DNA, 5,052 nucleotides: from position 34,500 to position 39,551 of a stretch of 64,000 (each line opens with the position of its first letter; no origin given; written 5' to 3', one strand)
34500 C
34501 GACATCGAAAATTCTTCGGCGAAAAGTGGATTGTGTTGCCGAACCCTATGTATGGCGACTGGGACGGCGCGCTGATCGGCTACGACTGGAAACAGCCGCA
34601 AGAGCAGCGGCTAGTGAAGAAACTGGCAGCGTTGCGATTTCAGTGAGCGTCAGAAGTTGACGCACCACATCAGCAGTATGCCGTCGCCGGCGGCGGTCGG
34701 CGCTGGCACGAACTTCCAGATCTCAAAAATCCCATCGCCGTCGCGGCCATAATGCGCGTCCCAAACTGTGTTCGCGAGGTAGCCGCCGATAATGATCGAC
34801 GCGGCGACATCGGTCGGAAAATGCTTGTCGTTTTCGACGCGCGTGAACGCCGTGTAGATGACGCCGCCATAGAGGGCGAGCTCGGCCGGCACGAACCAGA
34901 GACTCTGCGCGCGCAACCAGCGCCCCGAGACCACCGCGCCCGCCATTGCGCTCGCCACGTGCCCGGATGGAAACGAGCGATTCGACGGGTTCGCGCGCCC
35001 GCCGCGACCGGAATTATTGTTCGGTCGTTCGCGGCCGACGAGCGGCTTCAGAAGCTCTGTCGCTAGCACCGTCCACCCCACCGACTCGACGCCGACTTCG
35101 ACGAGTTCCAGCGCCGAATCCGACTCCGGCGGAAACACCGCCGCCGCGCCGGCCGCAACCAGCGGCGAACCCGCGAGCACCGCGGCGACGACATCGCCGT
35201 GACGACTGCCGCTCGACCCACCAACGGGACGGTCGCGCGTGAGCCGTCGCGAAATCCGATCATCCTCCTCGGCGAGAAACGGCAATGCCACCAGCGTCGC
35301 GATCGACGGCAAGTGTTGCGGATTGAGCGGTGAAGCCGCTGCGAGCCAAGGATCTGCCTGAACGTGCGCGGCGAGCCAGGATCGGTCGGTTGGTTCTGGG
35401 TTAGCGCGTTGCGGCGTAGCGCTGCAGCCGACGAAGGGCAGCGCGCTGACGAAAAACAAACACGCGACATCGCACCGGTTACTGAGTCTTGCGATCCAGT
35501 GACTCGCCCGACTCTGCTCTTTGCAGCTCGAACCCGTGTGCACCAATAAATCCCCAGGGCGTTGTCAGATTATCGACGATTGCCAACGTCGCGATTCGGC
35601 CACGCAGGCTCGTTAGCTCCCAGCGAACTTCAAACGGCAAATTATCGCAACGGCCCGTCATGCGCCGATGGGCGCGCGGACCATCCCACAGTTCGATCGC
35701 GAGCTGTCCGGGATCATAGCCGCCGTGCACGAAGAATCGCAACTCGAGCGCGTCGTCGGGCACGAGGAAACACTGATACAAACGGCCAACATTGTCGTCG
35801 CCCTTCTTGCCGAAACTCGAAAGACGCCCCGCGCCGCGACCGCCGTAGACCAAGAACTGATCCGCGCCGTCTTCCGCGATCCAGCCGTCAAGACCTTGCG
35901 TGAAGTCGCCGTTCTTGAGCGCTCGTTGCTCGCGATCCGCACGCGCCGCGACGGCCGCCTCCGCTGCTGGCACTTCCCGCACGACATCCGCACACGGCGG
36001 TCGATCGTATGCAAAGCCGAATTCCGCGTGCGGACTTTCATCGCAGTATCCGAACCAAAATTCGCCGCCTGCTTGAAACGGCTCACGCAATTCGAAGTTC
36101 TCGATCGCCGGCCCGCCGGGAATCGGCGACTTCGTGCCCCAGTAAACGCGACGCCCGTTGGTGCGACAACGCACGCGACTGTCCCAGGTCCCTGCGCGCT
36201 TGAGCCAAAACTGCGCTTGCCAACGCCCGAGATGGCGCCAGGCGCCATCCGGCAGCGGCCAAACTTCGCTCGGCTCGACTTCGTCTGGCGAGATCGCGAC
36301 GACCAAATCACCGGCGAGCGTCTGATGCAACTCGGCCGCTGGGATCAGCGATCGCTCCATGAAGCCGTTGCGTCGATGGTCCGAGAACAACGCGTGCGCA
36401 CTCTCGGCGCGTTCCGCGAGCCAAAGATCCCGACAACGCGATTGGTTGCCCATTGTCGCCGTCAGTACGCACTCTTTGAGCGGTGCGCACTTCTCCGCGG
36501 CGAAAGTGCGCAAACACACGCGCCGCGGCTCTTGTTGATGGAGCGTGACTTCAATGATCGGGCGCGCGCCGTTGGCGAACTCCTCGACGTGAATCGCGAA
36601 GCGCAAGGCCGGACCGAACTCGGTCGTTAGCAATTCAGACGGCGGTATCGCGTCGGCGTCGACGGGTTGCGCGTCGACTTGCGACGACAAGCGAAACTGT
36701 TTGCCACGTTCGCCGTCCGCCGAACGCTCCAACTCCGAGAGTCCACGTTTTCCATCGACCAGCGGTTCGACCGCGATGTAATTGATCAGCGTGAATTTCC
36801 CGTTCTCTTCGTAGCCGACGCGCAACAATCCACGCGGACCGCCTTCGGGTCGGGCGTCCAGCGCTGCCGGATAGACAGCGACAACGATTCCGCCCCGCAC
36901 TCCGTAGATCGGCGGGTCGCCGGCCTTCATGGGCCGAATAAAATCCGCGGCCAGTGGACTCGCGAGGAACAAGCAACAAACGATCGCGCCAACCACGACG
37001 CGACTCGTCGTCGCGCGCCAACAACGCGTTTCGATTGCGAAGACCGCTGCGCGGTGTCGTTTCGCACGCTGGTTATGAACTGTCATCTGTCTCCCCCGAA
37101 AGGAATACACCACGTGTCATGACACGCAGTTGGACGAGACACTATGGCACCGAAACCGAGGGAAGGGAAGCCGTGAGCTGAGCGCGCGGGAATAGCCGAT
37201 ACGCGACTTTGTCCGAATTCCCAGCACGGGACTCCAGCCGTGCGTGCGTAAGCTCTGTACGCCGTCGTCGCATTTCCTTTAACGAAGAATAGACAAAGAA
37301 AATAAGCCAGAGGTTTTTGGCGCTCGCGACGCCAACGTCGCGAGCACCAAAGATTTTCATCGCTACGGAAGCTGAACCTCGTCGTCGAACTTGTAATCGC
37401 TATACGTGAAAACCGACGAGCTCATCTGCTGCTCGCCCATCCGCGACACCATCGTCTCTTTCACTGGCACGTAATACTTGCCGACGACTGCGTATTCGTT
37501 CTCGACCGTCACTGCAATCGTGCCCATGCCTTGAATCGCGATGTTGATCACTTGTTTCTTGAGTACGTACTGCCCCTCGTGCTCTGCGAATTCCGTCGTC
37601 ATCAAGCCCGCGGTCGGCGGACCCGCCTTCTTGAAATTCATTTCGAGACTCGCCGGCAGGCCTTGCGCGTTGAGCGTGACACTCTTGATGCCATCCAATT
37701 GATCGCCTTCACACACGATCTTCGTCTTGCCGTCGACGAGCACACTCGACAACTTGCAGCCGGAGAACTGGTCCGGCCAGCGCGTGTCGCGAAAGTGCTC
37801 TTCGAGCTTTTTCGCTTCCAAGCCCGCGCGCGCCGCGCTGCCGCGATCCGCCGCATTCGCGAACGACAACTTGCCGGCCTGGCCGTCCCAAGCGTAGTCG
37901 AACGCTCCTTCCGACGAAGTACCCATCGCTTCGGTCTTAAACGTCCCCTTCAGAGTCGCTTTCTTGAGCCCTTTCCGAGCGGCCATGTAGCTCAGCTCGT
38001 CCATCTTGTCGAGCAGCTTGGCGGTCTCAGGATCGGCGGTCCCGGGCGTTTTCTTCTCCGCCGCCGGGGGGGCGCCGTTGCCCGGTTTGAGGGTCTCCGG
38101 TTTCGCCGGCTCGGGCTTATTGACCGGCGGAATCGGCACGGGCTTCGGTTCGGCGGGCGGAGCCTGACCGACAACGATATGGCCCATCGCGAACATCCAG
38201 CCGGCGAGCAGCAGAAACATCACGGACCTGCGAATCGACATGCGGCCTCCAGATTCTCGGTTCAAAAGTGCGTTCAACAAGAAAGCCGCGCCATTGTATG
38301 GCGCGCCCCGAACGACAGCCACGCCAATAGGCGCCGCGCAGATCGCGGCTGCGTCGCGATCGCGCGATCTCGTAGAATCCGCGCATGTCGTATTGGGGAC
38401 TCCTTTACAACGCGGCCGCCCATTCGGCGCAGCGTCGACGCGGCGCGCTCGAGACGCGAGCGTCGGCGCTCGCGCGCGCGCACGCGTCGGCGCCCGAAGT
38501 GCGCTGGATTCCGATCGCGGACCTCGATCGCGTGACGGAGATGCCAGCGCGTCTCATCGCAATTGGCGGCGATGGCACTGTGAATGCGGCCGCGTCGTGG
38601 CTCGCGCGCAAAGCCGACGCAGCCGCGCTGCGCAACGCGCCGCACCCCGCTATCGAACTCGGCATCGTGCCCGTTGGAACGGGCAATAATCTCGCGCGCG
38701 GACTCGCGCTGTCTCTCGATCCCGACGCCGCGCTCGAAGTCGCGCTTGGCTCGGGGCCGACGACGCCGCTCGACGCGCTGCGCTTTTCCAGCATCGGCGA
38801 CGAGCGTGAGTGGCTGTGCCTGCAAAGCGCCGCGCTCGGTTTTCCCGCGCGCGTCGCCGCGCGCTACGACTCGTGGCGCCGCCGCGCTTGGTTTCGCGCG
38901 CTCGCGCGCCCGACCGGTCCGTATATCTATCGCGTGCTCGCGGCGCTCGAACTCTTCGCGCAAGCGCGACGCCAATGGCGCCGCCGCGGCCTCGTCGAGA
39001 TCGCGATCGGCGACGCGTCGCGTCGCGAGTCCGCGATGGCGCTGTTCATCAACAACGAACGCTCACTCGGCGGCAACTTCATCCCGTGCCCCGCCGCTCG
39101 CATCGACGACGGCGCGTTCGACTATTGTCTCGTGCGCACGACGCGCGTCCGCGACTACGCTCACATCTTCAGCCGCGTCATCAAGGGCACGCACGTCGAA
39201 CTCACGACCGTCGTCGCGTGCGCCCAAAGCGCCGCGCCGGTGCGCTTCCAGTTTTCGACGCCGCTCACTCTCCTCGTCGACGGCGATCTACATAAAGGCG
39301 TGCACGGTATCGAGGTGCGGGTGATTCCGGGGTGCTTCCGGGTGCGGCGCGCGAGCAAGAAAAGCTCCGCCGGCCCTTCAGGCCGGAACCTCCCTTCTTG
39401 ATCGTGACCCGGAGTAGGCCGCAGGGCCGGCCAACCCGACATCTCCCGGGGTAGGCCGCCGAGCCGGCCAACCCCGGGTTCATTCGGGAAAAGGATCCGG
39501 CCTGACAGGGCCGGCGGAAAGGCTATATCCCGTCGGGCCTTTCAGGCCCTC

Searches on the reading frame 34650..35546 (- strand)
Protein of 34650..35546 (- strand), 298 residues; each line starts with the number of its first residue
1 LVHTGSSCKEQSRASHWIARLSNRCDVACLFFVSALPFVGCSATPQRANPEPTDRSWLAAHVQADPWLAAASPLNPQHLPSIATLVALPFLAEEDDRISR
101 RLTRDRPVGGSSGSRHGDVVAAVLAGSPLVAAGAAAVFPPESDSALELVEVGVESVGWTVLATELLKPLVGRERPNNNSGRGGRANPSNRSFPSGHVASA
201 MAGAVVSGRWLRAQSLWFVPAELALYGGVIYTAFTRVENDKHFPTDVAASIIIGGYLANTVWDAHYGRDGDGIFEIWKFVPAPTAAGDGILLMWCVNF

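Call 69: search_protein_families(library=pfam, proteins=[window:34650-35546:-], max_evalue=0.001)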
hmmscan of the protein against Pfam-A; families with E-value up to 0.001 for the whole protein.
window:34650-35546:- (298 aa): 1 family
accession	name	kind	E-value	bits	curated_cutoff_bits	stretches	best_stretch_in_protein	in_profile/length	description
PF01569.27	PAP2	-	7.8e-17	61.7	27.2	1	155-265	8-125/130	PAP2 superfamily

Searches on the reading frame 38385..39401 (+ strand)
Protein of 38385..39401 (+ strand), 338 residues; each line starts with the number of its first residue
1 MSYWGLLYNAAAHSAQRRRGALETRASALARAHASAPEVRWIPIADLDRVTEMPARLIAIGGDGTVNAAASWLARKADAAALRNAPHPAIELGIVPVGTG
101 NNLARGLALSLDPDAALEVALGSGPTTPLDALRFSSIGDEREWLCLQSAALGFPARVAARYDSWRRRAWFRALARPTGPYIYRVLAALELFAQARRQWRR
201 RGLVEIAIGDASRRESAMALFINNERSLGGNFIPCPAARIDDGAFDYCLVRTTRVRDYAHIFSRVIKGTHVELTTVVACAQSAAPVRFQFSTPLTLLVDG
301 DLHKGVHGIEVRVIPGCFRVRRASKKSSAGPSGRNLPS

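Call 11: search_protein_families(library=pfam, proteins=[window:38385-39401:+], max_evalue=0.01)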
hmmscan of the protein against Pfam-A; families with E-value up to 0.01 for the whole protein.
window:38385-39401:+ (338 aa): 2 families
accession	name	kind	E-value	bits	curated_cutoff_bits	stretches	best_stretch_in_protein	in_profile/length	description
PF00781.29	DAGK_cat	-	4.5e-14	52.5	23.6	1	54-122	56-114/125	Diacylglycerol kinase catalytic domain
PF19279.4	YegS_C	-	4e-13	49.8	27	1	197-320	37-156/158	YegS C-terminal NAD kinase beta sandwich-like domain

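Call 12: find_encoding_contigs(protein=window:38385-39401:+, flank=10000, max_places=10)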
Protein window:38385-39401:+ (338 aa): no gene with exactly this product is on record in the collection.

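Call 26: find_homologous_proteins(query=window:38385-39401:+, max_evalue=1e-10)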
Query window:38385-39401:+ (338 aa): 93 proteins with E <= 1e-10 among 8000 candidates.
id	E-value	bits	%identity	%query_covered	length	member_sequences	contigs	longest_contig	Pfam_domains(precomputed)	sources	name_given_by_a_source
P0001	4.1e-220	748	100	100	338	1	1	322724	PF00781.30,PF19279.5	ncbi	ncbi:MAG: diacylglycerol/lipid kinase family protein [Planctomycetota bacterium]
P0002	2.6e-72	262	48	93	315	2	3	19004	PF00781.30,PF19279.5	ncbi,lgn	-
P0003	3.9e-70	255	43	96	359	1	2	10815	PF00781.30,PF19279.5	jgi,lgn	jgi:diacylglycerol kinase (ATP)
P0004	7.8e-70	254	45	91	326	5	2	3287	PF00781.30,PF19279.5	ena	-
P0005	1.6e-69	253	44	95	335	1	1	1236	PF00781.30,PF19279.5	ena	-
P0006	3.8e-69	251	42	96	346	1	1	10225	PF00781.30,PF19279.5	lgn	-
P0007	1.1e-68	250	44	94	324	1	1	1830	PF00781.30,PF19279.5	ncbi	-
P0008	2.5e-67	245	45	85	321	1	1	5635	PF00781.30,PF19279.5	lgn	-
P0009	6.2e-67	244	45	94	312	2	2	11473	PF00781.30,PF19279.5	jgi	jgi:diacylglycerol kinase (ATP)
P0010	4.8e-66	241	44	96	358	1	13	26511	PF00781.30,PF19279.5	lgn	-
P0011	2.1e-65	239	43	96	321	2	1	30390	PF00781.30,PF19279.5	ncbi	ncbi:MAG: diacylglycerol kinase family protein [Planctomycetota bacterium]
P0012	3.5e-65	238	40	95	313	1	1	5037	PF00781.30,PF19279.5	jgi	jgi:diacylglycerol kinase (ATP)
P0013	4.3e-65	238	46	81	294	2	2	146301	PF00781.30,PF19279.5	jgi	jgi:diacylglycerol kinase (ATP)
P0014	1.0e-64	237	43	93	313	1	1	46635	PF00781.30,PF19279.5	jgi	jgi:diacylglycerol kinase (ATP)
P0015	1.1e-64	237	45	94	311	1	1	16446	PF00781.30,PF19279.5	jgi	jgi:diacylglycerol kinase (ATP)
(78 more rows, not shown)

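Call 29: find_encoding_contigs(protein=P0002, flank=6000, max_places=3)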
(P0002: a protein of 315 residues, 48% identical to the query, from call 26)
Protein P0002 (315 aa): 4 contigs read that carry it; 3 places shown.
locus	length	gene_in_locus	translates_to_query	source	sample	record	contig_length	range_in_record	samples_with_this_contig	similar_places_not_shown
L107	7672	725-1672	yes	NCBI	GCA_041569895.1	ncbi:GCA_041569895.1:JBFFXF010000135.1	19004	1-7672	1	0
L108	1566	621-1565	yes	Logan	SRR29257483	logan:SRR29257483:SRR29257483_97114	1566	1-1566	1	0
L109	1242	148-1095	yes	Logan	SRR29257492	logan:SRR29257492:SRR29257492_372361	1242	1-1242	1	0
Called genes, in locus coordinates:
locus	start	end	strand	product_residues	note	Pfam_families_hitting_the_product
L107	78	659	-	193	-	PF00581:Rhodanese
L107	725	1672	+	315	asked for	PF00781:DAGK_cat, PF19279:YegS_C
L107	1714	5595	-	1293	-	PF10101:DUF2339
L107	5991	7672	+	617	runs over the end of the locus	-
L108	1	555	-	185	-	?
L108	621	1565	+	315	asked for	PF00781:DAGK_cat, PF19279:YegS_C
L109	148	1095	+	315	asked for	PF00781:DAGK_cat, PF19279:YegS_C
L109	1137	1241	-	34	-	?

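Call 64: list_cluster_members(proteins=[P0001, P0114, P0181, P0187, P0198, P0211, P0212, P0112, P0145])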
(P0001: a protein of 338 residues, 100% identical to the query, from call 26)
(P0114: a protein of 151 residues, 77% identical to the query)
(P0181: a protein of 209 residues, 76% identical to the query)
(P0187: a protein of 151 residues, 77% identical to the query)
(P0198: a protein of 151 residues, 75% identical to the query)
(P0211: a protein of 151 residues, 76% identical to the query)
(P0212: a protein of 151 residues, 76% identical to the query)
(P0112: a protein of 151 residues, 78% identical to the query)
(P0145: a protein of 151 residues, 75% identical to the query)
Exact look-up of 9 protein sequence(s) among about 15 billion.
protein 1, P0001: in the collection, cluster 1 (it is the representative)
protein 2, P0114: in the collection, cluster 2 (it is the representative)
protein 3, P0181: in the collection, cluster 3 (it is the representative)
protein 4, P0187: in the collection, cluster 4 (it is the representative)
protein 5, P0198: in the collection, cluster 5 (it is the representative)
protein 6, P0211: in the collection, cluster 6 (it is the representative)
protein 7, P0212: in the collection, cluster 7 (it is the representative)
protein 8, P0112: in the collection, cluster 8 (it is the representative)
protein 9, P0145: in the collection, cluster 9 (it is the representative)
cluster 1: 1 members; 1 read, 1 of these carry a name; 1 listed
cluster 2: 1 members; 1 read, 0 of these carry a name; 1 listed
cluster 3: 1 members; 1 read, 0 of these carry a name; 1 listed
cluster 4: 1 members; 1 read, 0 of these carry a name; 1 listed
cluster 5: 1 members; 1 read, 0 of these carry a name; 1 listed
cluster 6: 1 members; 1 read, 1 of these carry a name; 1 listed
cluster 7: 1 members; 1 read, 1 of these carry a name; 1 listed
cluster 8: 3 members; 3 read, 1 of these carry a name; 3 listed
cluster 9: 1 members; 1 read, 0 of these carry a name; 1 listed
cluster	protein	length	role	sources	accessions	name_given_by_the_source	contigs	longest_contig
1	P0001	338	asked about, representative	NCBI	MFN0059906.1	MAG: diacylglycerol/lipid kinase family protein [Planctomycetota bacterium]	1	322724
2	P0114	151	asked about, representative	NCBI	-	-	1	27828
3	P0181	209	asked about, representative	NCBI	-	-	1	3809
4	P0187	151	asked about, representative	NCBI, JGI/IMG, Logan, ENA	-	-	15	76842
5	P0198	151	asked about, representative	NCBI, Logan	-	-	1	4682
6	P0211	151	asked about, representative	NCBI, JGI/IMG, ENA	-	REP element-mobilizing transposase RayT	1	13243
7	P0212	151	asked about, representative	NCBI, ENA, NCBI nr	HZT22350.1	MAG TPA: transposase [Verrucomicrobiae bacterium] | transposase [Verrucomicrobiae bacterium]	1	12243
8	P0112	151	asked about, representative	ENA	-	-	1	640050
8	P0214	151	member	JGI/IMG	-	putative transposase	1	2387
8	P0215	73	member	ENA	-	-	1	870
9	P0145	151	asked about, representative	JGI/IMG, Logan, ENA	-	-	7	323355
